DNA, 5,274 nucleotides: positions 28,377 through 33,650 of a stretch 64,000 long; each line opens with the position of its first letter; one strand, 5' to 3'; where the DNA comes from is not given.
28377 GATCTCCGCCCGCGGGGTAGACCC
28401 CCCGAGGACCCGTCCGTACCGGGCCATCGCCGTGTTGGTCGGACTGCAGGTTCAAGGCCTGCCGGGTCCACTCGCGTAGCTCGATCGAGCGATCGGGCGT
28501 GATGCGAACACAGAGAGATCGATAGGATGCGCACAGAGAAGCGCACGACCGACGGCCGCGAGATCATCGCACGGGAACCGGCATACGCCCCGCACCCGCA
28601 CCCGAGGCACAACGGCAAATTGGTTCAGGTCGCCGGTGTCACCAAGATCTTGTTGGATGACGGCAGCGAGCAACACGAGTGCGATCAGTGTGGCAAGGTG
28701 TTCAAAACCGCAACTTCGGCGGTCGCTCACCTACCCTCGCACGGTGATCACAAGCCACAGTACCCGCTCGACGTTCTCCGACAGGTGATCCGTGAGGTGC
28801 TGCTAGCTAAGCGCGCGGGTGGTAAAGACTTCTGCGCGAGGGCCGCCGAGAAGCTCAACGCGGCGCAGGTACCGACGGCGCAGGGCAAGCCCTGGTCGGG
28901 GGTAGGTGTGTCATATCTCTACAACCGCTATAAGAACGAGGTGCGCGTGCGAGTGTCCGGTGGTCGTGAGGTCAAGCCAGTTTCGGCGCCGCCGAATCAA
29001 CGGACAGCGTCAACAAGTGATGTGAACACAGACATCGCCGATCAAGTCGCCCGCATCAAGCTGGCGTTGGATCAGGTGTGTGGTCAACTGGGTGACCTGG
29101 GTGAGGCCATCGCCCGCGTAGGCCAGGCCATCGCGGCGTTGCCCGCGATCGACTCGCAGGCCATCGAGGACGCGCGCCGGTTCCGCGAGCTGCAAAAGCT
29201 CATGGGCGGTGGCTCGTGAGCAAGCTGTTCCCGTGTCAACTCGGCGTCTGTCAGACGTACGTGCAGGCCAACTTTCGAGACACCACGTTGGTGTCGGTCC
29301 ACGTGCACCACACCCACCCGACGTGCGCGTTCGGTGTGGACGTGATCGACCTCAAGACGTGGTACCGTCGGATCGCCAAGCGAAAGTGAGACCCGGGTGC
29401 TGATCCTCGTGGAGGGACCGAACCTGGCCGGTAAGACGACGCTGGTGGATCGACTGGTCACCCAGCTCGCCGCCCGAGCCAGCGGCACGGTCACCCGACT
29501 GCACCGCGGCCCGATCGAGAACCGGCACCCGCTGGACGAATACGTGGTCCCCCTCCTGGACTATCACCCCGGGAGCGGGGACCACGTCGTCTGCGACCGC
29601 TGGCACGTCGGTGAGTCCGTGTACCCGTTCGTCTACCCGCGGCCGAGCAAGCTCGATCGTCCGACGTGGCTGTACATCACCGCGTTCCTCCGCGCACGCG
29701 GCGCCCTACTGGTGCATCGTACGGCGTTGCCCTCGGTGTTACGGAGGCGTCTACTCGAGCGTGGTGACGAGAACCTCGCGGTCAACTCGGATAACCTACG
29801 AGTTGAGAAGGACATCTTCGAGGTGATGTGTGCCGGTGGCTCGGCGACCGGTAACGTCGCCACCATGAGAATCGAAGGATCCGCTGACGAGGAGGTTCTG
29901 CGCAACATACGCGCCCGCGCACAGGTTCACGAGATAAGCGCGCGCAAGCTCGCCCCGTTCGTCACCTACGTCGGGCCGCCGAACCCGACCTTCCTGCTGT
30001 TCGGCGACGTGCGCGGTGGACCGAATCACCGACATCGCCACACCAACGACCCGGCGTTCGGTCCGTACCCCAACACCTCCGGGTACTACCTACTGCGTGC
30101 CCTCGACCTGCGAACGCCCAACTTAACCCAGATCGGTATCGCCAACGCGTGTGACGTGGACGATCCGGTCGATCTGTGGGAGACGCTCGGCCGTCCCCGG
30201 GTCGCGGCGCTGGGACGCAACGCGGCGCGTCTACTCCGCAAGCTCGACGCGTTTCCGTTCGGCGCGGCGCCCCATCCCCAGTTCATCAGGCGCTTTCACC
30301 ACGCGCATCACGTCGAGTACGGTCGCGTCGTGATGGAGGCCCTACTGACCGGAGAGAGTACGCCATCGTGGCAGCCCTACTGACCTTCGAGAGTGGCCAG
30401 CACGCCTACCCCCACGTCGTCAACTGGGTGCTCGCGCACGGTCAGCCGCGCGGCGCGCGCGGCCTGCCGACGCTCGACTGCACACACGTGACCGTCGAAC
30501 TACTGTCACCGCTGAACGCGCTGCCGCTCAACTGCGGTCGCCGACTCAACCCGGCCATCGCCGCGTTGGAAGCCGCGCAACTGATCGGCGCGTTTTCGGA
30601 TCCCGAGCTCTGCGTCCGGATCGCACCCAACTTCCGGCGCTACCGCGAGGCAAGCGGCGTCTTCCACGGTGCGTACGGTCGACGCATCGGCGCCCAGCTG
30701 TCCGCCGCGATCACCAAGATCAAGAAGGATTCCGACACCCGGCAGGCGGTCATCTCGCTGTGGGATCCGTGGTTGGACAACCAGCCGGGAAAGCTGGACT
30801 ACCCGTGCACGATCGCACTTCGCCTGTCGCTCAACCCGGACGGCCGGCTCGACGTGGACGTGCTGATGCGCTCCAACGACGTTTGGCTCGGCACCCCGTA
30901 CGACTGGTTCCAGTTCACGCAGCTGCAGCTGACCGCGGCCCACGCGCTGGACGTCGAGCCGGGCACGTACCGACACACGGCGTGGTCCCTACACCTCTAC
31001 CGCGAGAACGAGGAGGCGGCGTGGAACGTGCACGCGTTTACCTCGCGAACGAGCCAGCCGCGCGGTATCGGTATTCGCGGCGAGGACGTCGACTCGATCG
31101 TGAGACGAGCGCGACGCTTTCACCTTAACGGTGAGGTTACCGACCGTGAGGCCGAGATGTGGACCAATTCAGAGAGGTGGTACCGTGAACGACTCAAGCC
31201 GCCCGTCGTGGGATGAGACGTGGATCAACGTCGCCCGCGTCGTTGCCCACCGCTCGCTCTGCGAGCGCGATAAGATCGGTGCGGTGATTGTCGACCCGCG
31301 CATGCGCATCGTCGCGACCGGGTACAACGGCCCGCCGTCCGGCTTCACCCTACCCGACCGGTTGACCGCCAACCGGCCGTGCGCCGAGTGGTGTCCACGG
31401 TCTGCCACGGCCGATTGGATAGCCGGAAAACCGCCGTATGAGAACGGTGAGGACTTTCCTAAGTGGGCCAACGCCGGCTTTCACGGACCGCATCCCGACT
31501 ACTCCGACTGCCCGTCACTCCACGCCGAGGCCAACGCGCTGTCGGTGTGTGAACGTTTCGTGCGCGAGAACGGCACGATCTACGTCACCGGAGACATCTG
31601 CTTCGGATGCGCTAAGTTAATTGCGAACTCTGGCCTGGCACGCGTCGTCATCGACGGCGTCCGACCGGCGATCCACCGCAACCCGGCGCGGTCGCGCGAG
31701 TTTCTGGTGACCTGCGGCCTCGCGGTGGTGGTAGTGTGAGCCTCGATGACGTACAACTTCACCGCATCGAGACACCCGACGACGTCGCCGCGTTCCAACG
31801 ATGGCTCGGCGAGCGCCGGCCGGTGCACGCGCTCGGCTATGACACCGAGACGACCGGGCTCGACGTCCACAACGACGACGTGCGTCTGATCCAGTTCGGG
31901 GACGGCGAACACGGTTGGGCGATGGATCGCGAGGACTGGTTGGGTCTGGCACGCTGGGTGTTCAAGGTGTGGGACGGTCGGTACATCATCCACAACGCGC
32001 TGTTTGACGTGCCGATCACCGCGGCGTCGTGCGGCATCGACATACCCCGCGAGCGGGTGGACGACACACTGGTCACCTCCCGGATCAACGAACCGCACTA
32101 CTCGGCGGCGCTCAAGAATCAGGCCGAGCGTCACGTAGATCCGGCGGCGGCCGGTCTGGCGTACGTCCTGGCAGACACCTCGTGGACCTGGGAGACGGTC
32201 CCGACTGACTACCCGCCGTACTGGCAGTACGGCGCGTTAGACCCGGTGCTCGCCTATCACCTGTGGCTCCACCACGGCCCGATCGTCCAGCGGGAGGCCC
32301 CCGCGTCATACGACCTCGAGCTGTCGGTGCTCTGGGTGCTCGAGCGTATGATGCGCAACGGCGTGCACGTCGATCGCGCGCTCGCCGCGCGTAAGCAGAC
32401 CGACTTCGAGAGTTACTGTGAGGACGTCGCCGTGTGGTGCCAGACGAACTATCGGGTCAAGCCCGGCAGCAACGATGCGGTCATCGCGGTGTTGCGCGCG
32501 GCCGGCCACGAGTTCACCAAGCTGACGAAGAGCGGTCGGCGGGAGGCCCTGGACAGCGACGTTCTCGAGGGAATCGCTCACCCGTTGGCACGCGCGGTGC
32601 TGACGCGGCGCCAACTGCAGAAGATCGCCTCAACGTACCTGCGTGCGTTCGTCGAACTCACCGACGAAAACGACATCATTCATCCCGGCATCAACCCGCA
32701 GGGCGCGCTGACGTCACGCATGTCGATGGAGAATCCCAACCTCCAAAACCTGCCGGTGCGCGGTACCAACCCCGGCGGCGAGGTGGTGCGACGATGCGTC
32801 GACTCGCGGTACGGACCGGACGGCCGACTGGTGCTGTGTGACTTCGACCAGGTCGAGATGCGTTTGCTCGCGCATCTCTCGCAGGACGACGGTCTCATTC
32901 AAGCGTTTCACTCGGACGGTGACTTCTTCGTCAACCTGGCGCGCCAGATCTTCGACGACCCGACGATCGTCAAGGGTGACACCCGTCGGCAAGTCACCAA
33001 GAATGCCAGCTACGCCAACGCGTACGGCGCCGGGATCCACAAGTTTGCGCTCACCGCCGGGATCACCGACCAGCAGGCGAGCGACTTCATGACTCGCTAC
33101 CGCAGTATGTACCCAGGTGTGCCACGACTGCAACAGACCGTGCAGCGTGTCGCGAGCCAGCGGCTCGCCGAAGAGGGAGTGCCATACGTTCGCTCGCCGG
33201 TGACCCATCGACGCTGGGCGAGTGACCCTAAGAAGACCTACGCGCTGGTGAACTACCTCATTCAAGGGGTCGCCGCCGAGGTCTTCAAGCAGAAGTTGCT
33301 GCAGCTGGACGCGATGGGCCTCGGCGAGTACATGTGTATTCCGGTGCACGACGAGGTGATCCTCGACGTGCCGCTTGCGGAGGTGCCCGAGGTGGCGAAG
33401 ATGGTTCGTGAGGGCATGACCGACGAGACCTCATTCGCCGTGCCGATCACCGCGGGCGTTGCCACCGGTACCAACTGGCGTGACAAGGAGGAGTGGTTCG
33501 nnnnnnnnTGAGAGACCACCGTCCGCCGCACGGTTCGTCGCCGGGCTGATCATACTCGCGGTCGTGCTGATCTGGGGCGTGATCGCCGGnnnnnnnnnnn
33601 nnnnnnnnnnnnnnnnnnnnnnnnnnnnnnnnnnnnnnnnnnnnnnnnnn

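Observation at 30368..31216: Thymidylate-synthase paralogue with the Asn-to-Asp switch expected for a dCMP hydroxymethylase/methylase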

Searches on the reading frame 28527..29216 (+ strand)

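Call 12: search_protein_families(library=phrogs, proteins=[window:28527-29216:+], max_evalue=0.001)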
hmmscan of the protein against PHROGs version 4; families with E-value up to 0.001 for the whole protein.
window:28527-29216:+ (230 aa): 0 families

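Call 34: search_protein_families(library=pfam, proteins=[window:28527-29216:+], max_evalue=0.01)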
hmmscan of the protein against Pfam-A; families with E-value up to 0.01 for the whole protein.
window:28527-29216:+ (230 aa): 3 families
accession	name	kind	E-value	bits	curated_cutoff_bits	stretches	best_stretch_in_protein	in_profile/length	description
PF13912.12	zf-C2H2_6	-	0.0019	18.6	25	1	50-64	2-16/27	C2H2-type zinc finger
PF12171.14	zf-C2H2_jaz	-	0.0059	17.2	22.6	1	49-71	1-23/27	Zinc-finger double-stranded RNA-binding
PF00096.32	zf-C2H2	-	0.0096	16.8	25.2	0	50-69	1-20/23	Zinc finger, C2H2 type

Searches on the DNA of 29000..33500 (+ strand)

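Call 7: search_dna_similar(query=window:29000-33500:+, collection=phages, mode=near)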
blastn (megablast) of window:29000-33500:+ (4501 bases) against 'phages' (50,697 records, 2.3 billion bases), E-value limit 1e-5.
No match.

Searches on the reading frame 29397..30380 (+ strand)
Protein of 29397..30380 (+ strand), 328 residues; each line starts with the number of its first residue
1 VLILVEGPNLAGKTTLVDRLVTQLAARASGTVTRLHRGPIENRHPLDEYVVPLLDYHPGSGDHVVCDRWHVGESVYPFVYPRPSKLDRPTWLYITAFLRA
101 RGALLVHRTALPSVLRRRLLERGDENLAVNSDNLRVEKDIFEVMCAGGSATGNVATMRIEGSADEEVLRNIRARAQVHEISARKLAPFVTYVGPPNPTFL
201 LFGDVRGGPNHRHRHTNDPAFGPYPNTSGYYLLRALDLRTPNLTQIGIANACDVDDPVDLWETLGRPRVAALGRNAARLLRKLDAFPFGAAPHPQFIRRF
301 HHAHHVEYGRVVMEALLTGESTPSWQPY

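Call 5: search_protein_families(library=pfam, proteins=[window:29397-30380:+], max_evalue=0.01)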
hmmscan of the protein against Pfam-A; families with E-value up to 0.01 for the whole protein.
window:29397-30380:+ (328 aa): 0 families

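Call 12: search_protein_families(library=phrogs, proteins=[window:29397-30380:+], max_evalue=0.001)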
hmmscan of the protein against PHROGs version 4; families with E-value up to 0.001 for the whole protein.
window:29397-30380:+ (328 aa): 1 family
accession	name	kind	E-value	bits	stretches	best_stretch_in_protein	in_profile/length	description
phrog_761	-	other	1e-05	26.3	1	1-125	20-158/362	thymidylate kinase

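Call 56: search_solved_structures(query=window:29397-30380:+, max_evalue=10, show_alignments=3)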
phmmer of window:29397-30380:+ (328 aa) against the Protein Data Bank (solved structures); distinct sequences matched with E-value up to 10: 2.
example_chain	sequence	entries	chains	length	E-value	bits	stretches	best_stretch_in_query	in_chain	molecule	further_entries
2axp_A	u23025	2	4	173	0.0076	18.7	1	2-130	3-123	hypothetical protein BSU20280 | SPBc2 prophage-derived uncharacterized protein yorR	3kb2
3le1_A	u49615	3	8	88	1.6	11.1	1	111-170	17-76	Phosphotransferase system, HPr-related proteins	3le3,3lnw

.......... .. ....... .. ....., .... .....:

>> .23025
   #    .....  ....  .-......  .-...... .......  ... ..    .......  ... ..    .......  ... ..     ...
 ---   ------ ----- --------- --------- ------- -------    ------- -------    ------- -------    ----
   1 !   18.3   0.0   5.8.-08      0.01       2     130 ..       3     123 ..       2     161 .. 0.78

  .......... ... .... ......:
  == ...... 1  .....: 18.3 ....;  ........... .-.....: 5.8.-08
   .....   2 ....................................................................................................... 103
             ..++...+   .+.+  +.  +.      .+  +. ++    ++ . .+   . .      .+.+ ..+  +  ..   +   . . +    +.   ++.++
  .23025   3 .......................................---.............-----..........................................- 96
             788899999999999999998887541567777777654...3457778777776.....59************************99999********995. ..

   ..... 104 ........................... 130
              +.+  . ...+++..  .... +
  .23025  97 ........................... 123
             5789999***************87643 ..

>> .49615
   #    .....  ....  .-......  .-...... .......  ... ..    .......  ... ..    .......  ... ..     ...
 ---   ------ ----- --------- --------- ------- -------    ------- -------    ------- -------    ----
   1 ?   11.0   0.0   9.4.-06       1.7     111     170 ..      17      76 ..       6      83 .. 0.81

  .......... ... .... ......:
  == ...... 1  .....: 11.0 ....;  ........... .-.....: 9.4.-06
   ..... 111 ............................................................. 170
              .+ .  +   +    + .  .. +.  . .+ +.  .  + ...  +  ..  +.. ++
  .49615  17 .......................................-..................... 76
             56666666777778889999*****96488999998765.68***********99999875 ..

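Call 57: search_protein_families(library=ncbifam, proteins=[window:29397-30380:+], max_evalue=0.01)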
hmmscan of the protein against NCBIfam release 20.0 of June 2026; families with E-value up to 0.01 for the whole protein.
window:29397-30380:+ (328 aa): 0 families

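Call 60: search_protein_families(library=padloc, proteins=[window:29397-30380:+], max_evalue=0.01)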
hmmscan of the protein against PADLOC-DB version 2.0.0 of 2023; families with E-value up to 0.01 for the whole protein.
window:29397-30380:+ (328 aa): 0 families

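Call 61: find_homologous_proteins(query=window:29397-30380:+, max_evalue=0.00001)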
Query window:29397-30380:+ (328 aa): 387 proteins with E <= 0.00001 among 8000 candidates; the best 120 are listed.
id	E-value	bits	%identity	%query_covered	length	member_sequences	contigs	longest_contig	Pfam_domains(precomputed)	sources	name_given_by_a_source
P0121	2.6e-223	758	100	100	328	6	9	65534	-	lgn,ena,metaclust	metaclust:\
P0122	1.5e-120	421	59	100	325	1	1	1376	PF13238.13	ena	-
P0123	1.5e-119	417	59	100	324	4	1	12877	-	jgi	-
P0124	4.4e-74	268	47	100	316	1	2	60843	PF02223.24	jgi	jgi:hypothetical protein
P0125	1.4e-71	260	47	100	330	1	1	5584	-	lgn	-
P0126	2.7e-71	259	47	95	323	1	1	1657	-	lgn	-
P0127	2.2e-70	256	44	100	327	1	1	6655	-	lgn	-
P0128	2.7e-70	255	43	100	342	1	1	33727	-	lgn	-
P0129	5.4e-70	254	44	100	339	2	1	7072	-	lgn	-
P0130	8.4e-70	254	44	100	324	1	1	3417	-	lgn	-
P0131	1.0e-69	253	45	99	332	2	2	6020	-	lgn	-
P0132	1.2e-69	253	41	100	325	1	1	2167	PF02223.24,PF13555.13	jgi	jgi:hypothetical protein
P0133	2.7e-69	252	44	100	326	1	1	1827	-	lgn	-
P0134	1.0e-68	250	46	99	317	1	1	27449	PF02223.24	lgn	-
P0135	1.2e-68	250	45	100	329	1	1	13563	-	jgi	jgi:hypothetical protein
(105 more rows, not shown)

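Call 64: find_encoding_contigs(protein=P0121, flank=2000, max_places=6)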
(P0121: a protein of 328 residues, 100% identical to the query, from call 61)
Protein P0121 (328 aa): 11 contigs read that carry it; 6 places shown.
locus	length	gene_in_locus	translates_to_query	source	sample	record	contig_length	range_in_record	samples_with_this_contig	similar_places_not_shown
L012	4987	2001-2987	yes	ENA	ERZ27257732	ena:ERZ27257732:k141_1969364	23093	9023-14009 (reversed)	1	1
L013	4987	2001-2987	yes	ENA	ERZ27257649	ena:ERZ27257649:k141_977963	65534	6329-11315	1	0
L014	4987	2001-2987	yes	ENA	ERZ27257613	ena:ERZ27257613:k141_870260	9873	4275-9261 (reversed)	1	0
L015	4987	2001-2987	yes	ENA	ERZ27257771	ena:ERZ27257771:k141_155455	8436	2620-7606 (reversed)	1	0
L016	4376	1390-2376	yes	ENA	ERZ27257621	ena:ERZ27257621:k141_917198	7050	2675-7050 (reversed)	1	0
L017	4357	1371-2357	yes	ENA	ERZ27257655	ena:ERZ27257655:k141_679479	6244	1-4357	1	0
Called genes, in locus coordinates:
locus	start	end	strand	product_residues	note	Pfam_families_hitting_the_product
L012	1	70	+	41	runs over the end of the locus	-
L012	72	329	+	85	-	-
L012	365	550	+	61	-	-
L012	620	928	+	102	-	-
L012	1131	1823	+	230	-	-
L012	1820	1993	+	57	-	-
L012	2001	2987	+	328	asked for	-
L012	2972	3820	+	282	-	PF00303:Thymidylat_synt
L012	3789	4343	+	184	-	PF00383:dCMP_cyt_deam_1, PF14437:MafB19-deam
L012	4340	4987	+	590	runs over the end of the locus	PF01612:DNA_pol_A_exo1 (weak), PF00476:DNA_pol_A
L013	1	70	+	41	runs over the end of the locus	-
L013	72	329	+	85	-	-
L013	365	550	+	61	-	-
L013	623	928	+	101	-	-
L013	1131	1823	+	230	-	-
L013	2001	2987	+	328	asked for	-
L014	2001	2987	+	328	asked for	-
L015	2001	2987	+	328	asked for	-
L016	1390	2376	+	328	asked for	-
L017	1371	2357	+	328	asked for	-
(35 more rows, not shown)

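Call 67: predict_structure(alignment_id=A4)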
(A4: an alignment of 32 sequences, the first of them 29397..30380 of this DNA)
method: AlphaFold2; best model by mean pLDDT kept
length: 328 residues; sequences in the alignment: 32
mean_pLDDT: 91.7   pTM: 0.91
mean pLDDT of the five models: 91.7, 91.6, 90.9, 90.6, 89.2
residues with pLDDT >= 90: 263; 70-90: 45; 50-70: 19; < 50: 1
segments of 3 or more residues with pLDDT < 50: none
pLDDT, mean of each block of 10 residues (from residue 1): 96 97 93 93 93 96 96 92 91 95 97 93 74 93 81 88 95 97 96 96 75 72 92 89 89 90 98 96 97 94 94 96 91
secondary structure, 60 per line:
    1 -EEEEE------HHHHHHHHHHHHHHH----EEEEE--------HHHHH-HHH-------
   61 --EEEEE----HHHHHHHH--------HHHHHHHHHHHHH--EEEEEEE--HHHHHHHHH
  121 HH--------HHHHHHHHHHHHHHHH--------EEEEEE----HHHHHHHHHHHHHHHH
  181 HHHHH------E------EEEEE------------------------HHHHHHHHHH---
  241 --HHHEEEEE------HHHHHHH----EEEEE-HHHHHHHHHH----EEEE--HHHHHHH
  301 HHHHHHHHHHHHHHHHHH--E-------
elements in order: E2-6 H13-27 E32-36 H45-49 E63-67 H72-79 H88-100 E103-109 H112-122 H131-146 E155-160 H165-185 E199-203 H228-237 E246-250 H257-263 E268-272 H274-283 E288-291 H294-318

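Call 69: fold_search(model_id=the predicted structure, library=pdb)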
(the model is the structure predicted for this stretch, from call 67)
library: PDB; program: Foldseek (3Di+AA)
matches with E <= 10: 1135; with E <= 0.001: 52
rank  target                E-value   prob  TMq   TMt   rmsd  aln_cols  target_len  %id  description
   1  2ccg_A                7.2e-05  1.00  0.31  0.46   7.3       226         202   15  Crystal structure of His-tagged S. aureus thymidylate kinase complexed with thymidine monophosphate (TMP) (released 2006-03-08)
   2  5o6k_C                1.0e-04  1.00  0.37  0.45   7.7       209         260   18  Structure of Polyphosphate Kinase from Meiothermus ruber N121D (released 2018-03-21)
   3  4dwj_E                1.3e-04  1.00  0.32  0.48   6.5       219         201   14  Crystal structure of Thymidylate Kinase from Staphylococcus aureus in complex with Thymidine Monophosphate (released 2012-03-07)
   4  4dwj_A                1.3e-04  1.00  0.30  0.45   7.6       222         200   15  Crystal structure of Thymidylate Kinase from Staphylococcus aureus in complex with Thymidine Monophosphate (released 2012-03-07)
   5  1n5k_B                1.4e-04  1.00  0.34  0.52   9.8       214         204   18  CRYSTAL STRUCTURE OF MYCOBACTERIUM TUBERCULOSIS THYMIDYLATE KINASE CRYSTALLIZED IN SODIUM MALONATE (RESOLUTION 2.1 A) (released 2003-04-15)
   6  6aqe_A                1.6e-04  1.00  0.38  0.45   6.0       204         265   16  Crystal structure of PPK2 in complex with Mg ATP (released 2019-01-16)
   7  2ccg_B                1.8e-04  1.00  0.30  0.46   7.2       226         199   15  Crystal structure of His-tagged S. aureus thymidylate kinase complexed with thymidine monophosphate (TMP) (released 2006-03-08)
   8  5xbh_A                1.9e-04  1.00  0.36  0.56   5.6       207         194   20  Crystal structure of R145E mutant of thymidylate kinase (aq_969) from Aquifex Aeolicus VF5 (released 2017-06-28)
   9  4qg7_A                2.0e-04  1.00  0.34  0.51   6.1       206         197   16  S.aureus TMK in complex with a potent inhibitor compound 18, 2-(3-CHLOROPHENOXY)-3-METHOXY-4-{[(3S)-3-(5-METHYL-2,4-DI (released 2014-06-11)
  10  4dwj_B                2.0e-04  1.00  0.32  0.48   6.5       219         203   15  Crystal structure of Thymidylate Kinase from Staphylococcus aureus in complex with Thymidine Monophosphate (released 2012-03-07)
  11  4f4i_B                2.2e-04  1.00  0.32  0.50   6.9       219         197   15  Crystal structure of Thymidylate Kinase from Staphylococcus aureus in apo-form (released 2012-05-23)
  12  4eaq_B                2.3e-04  1.00  0.31  0.48   7.0       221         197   14  Crystal structure of Thymidylate Kinase from Staphylococcus aureus in complex with 3'-Azido-3'-Deoxythymidine-5'-Monop (released 2012-04-11)
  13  4dwj_C                2.4e-04  1.00  0.29  0.43   7.8       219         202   16  Crystal structure of Thymidylate Kinase from Staphylococcus aureus in complex with Thymidine Monophosphate (released 2012-03-07)
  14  4qgf_A                2.7e-04  1.00  0.30  0.47   7.1       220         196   14  S.aureus TMK in complex with the potent inhibitor compound 38, 2-(3-CHLOROPHENOXY)-3-METHOXY-4-{(1R)-1-[(3S)-3-(5-METH (released 2014-06-11)
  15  2ccj_B                2.7e-04  1.00  0.30  0.46   6.7       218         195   15  Crystal structure of S. aureus thymidylate kinase complexed with thymidine monophosphate (released 2006-03-08)
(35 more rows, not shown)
